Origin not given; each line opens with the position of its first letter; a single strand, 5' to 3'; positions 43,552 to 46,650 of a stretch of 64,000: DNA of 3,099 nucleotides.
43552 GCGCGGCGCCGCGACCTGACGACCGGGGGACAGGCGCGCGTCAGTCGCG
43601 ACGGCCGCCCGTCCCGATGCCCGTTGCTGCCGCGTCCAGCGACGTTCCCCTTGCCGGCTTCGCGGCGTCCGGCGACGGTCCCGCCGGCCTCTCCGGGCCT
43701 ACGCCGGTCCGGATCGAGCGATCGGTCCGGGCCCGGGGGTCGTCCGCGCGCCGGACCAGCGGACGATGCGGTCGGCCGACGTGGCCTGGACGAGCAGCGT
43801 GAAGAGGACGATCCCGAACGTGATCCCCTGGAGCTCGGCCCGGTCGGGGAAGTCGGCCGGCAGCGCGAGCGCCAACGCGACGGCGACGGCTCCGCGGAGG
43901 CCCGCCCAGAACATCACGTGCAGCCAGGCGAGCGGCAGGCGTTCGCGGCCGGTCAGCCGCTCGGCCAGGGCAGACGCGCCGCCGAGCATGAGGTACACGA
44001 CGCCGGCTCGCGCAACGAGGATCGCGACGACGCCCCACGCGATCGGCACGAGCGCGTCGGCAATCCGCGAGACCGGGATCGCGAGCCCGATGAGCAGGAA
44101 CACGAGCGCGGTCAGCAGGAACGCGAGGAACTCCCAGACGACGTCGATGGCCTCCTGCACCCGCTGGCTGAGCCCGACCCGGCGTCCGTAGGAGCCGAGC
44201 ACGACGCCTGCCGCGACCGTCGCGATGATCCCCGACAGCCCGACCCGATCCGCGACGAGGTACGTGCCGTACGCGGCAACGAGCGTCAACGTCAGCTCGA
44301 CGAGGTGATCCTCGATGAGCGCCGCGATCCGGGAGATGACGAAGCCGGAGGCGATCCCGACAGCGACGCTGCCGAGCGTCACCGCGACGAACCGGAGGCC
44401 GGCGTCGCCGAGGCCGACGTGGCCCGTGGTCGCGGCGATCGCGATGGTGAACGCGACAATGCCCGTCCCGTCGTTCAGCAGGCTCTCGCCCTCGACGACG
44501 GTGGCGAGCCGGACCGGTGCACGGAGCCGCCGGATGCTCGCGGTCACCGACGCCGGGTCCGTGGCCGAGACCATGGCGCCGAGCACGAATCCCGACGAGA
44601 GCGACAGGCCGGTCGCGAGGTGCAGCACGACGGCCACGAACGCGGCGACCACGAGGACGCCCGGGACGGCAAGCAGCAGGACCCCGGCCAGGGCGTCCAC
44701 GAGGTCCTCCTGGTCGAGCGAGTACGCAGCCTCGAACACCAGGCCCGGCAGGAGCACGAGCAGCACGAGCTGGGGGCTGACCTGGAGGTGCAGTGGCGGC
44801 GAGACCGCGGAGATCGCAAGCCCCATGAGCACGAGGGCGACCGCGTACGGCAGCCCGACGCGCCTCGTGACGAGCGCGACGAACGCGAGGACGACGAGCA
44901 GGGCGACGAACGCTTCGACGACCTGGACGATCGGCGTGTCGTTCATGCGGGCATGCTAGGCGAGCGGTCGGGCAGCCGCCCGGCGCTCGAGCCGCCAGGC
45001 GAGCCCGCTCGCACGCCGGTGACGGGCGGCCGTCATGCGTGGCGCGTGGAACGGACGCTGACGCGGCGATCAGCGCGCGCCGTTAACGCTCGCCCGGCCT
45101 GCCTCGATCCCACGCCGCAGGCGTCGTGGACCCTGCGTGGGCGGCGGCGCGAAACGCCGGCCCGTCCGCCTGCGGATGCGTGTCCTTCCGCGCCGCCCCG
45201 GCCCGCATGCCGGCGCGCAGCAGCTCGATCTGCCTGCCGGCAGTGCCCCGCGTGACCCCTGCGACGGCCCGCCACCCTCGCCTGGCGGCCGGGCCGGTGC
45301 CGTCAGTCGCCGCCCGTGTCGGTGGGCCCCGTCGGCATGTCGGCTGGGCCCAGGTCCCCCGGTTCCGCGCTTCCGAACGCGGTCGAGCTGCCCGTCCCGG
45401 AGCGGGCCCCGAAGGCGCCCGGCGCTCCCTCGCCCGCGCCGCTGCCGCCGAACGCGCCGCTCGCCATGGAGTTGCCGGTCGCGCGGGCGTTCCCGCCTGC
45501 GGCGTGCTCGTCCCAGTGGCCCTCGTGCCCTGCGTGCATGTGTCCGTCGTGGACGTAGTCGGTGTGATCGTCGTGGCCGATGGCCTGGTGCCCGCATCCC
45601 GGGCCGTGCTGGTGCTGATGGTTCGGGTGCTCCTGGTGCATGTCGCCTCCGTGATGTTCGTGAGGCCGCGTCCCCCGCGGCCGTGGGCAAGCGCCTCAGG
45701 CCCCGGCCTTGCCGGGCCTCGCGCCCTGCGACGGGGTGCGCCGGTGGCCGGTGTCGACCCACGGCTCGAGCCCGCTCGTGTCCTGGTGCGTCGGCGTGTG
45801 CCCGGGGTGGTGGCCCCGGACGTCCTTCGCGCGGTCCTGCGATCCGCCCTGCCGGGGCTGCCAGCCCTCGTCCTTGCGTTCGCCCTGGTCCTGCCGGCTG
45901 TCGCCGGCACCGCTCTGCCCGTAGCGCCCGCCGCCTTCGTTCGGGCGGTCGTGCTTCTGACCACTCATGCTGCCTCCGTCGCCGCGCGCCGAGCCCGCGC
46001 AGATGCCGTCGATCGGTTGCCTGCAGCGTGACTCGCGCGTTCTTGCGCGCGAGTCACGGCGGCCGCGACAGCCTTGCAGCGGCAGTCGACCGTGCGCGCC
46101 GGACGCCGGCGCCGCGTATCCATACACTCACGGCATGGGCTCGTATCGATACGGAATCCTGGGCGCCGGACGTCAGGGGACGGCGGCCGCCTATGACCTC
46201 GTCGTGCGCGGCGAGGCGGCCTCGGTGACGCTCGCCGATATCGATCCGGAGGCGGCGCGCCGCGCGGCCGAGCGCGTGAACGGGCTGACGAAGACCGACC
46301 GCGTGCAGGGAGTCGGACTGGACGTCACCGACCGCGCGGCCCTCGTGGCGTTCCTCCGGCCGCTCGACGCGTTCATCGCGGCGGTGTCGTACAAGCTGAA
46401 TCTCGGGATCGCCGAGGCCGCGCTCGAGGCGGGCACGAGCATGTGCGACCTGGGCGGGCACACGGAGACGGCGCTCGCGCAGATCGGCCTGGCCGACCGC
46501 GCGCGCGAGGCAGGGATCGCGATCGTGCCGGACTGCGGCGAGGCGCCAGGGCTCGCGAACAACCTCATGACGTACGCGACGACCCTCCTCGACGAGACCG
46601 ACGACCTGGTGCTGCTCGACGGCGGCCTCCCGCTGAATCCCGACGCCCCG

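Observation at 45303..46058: Tandem pair of small, extremely hydrophilic His-rich / Gly-rich proteins with consensus GGAGG ribosome-binding sites, a perfect 32-bp palindrome in their promoter and an intervening hairpin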

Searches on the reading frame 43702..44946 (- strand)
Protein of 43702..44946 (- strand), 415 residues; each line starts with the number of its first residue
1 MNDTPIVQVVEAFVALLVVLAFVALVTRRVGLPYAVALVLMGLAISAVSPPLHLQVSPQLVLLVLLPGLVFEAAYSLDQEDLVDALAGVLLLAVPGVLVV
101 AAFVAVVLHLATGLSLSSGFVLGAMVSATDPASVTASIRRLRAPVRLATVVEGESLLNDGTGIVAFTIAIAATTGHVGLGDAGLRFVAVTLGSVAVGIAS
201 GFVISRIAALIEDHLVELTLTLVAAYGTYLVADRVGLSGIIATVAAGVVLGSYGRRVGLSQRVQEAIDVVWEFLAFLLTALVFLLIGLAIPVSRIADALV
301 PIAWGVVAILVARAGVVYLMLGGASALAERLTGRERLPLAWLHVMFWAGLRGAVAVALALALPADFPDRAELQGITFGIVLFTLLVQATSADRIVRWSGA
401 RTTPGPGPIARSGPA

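Call 5: search_protein_families(library=pfam, proteins=[window:43702-44946:-], max_evalue=1)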
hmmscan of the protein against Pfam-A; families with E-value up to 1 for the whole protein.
window:43702-44946:- (415 aa): 1 family
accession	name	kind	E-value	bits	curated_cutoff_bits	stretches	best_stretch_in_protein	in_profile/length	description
PF00999.27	Na_H_Exchanger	-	5.8e-59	200.3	26.2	1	19-397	3-375/375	Sodium/hydrogen exchanger, transmembrane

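Call 6: search_protein_families(library=ncbifam, proteins=[window:43702-44946:-], max_evalue=1)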
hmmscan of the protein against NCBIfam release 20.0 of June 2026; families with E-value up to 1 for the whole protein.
window:43702-44946:- (415 aa): 7 families
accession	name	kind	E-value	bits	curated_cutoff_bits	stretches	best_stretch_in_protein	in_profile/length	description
TIGR00831.1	a_cpa1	equivalog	1.4e-71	241.7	279.6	1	13-398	3-407/525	Na+/H+ antiporter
TIGR00840.1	b_cpa1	equivalog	8.8e-46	156.4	251.25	1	36-397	39-414/559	sodium/hydrogen exchanger 3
NF003716.0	PRK05326.1-3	equivalog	1.2e-26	93.3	355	1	14-397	11-388/499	potassium/proton antiporter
NF003715.0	PRK05326.1-2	equivalog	2.8e-18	65.6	309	1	14-402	11-393/595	potassium/proton antiporter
NF003714.0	PRK05326.1-1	equivalog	2e-12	46.3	471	1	85-413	88-405/577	potassium/proton antiporter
TIGR00932.1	2a37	subfamily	0.0037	16.8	238.3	1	69-265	54-256/275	monovalent cation:proton antiporter-2 (CPA2) family protein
TIGR00844.1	c_cpa1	equivalog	0.0091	14.2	1236.05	1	88-164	101-181/810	sodium/hydrogen antiporter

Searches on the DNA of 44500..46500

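Call 50: search_rna_families(source=window, start=44500, end=46500, threshold=evalue, max_evalue=1)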
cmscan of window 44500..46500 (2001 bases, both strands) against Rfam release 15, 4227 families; matches with E-value up to 1: 0.
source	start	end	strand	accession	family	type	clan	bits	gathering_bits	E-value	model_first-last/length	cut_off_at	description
